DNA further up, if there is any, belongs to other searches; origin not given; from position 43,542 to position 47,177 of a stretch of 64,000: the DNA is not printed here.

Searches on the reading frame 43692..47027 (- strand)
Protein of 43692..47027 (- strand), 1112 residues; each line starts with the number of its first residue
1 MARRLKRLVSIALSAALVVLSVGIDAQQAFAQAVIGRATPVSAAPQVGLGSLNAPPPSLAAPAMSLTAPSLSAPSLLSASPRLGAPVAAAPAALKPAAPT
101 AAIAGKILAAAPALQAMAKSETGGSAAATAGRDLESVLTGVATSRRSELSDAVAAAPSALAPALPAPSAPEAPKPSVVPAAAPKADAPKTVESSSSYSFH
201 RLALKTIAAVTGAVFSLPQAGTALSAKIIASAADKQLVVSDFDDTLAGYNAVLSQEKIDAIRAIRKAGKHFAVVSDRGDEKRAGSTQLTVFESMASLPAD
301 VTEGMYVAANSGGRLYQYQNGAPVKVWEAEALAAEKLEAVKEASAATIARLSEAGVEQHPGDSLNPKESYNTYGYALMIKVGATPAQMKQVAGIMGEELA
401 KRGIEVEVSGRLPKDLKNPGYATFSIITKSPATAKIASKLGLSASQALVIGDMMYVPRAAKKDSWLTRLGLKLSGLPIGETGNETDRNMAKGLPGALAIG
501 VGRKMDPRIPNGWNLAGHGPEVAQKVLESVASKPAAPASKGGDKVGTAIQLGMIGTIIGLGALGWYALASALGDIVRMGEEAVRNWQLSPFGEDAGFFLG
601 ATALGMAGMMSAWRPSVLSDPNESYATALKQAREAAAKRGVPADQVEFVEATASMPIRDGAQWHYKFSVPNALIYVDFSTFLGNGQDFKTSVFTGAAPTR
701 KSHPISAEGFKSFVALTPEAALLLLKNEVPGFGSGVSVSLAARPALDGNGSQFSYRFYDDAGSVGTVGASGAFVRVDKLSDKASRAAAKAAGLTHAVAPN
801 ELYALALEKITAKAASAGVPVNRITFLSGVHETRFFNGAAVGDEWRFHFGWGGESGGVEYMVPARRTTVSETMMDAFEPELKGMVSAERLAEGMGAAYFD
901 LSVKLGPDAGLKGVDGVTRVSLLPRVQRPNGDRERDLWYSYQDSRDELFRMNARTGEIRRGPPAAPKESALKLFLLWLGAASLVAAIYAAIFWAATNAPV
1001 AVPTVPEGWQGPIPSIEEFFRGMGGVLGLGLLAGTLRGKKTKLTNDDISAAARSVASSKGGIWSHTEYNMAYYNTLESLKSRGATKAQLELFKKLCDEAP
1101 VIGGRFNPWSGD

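Call 53: search_protein_families(library=ncbifam, proteins=[window:43692-47027:-], max_evalue=0.001)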
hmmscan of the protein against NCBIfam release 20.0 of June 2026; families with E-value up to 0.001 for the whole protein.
window:43692-47027:- (1112 aa): 2 families
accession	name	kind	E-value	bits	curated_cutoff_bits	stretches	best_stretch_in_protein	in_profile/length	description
TIGR00099.1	Cof-subfamily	subfamily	6e-05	22.7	137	1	237-285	1-43/256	Cof-type HAD-IIB family hydrolase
TIGR01487.1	Pglycolate_arch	equivalog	0.00081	19.3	122.75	0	236-276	2-42/215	phosphoglycolate phosphatase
